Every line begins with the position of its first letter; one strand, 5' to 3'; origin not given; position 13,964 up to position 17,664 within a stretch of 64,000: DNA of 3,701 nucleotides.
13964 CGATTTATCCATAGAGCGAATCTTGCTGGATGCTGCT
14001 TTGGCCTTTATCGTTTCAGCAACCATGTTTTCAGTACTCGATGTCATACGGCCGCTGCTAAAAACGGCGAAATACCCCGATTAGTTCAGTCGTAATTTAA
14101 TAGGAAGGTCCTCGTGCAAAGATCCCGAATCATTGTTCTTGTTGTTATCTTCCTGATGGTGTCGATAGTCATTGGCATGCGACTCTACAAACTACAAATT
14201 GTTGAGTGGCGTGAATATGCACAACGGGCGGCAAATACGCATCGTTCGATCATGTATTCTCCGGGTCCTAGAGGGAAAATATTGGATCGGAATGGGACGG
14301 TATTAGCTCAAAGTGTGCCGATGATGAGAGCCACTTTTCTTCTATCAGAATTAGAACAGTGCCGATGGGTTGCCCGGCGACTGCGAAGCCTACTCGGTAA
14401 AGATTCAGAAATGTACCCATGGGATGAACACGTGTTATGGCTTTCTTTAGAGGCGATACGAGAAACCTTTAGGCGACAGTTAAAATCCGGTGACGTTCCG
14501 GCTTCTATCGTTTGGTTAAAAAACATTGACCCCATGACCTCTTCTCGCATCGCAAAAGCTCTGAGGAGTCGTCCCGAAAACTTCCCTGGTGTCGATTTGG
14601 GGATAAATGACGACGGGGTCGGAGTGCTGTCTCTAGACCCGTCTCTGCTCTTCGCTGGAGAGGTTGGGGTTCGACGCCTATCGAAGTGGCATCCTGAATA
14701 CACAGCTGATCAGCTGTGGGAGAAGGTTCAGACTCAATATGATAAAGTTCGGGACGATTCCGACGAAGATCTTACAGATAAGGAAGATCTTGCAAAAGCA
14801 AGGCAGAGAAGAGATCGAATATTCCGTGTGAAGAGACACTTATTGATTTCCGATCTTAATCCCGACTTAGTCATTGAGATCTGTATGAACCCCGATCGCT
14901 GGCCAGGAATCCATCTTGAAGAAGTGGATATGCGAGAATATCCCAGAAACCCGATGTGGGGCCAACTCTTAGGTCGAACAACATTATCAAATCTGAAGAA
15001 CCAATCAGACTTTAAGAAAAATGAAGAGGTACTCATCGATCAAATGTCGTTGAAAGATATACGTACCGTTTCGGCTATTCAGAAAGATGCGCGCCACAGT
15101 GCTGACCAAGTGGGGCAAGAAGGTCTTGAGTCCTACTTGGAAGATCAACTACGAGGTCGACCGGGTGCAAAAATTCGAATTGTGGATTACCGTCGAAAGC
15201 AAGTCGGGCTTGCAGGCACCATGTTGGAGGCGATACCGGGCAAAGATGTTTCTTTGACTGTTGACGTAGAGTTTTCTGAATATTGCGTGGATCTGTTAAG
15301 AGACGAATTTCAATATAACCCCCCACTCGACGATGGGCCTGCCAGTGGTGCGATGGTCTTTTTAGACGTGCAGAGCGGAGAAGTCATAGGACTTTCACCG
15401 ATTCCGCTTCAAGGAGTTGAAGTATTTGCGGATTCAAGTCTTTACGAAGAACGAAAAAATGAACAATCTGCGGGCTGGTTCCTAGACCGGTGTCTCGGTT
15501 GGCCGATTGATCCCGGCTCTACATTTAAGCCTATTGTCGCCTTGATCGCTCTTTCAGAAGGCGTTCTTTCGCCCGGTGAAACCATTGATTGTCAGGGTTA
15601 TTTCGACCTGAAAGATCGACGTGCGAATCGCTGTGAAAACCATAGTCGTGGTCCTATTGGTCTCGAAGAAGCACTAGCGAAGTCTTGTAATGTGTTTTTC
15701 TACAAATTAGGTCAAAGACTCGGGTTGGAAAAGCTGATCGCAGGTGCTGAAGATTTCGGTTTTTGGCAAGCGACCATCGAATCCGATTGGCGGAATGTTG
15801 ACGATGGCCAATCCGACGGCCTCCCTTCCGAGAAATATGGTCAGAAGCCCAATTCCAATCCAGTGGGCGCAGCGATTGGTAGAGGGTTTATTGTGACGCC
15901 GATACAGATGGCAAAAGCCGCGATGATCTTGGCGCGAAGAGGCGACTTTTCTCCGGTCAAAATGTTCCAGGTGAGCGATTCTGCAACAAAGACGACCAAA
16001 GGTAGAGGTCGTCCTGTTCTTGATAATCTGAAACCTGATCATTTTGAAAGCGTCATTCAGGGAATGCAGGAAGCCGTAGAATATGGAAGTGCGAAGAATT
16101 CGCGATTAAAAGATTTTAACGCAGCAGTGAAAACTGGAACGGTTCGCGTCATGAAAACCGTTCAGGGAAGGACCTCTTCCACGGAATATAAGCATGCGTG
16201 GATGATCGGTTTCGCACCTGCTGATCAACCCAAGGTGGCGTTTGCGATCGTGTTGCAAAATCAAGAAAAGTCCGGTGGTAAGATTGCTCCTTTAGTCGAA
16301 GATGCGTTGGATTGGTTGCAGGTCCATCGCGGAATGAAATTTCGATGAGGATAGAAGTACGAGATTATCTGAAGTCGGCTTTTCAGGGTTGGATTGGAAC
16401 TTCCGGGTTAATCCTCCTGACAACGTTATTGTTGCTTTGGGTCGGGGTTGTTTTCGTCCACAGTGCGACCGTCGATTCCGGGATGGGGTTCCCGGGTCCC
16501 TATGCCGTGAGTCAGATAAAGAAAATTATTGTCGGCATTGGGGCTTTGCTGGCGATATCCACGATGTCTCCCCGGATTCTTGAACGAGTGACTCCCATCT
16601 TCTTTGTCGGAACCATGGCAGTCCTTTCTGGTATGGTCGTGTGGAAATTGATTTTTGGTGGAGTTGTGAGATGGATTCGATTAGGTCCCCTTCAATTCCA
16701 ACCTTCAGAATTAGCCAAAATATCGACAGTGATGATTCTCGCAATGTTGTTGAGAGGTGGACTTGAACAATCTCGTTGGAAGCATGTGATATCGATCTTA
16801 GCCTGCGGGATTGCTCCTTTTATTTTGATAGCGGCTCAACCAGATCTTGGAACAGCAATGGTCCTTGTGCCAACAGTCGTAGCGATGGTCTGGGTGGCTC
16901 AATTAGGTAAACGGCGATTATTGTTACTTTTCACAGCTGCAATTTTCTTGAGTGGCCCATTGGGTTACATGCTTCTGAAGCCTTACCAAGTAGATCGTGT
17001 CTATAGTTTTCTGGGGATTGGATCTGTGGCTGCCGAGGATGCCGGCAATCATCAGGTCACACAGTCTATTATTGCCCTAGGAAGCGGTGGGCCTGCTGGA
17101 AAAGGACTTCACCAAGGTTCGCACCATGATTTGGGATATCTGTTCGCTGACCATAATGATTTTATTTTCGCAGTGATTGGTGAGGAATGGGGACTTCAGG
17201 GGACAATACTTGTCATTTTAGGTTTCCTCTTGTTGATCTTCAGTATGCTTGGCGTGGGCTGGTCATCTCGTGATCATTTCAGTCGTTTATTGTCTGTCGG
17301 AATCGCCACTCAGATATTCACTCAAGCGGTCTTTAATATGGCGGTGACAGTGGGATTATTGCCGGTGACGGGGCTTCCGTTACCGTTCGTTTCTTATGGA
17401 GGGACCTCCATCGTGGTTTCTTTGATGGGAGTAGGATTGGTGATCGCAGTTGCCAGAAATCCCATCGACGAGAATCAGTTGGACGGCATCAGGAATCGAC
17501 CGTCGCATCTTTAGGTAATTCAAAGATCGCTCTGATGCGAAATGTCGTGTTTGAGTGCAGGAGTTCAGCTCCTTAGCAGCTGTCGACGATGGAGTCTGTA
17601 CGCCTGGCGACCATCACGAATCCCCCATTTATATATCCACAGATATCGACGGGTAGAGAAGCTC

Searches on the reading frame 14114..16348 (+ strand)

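Call 8: search_protein_families(library=pfam, proteins=[window:14114-16348:+], max_evalue=0.001)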
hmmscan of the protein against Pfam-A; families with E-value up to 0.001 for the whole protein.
window:14114-16348:+ (744 aa): 2 families
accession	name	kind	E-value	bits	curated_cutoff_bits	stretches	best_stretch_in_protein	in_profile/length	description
PF00905.27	Transpeptidase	-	1.5e-45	156.1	22.1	1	412-726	1-292/299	Penicillin binding protein transpeptidase domain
PF03717.20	PBP_dimer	-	3.1e-25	90.1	24.4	2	215-359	50-171/180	Penicillin-binding Protein dimerisation domain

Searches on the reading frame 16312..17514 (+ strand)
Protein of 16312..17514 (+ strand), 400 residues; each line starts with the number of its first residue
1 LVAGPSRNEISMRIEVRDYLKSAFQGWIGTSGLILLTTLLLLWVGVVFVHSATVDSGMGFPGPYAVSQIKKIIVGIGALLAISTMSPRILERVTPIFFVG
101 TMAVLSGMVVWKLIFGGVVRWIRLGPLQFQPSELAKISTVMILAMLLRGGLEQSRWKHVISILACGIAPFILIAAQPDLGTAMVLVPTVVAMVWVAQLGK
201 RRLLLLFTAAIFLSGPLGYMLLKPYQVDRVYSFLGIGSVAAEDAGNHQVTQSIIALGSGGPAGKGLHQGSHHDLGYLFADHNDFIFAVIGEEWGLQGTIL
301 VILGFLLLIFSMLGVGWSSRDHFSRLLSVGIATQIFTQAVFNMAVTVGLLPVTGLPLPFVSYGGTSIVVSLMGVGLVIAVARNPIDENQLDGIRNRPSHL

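Call 8: search_protein_families(library=pfam, proteins=[window:16312-17514:+], max_evalue=0.001)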
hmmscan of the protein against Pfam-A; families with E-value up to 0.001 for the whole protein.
window:16312-17514:+ (400 aa): 1 family
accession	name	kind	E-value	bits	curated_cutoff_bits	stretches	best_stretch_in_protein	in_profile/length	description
PF01098.24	FTSW_RODA_SPOVE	-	1.5e-75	254.9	26.4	1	34-383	4-353/356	Cell cycle protein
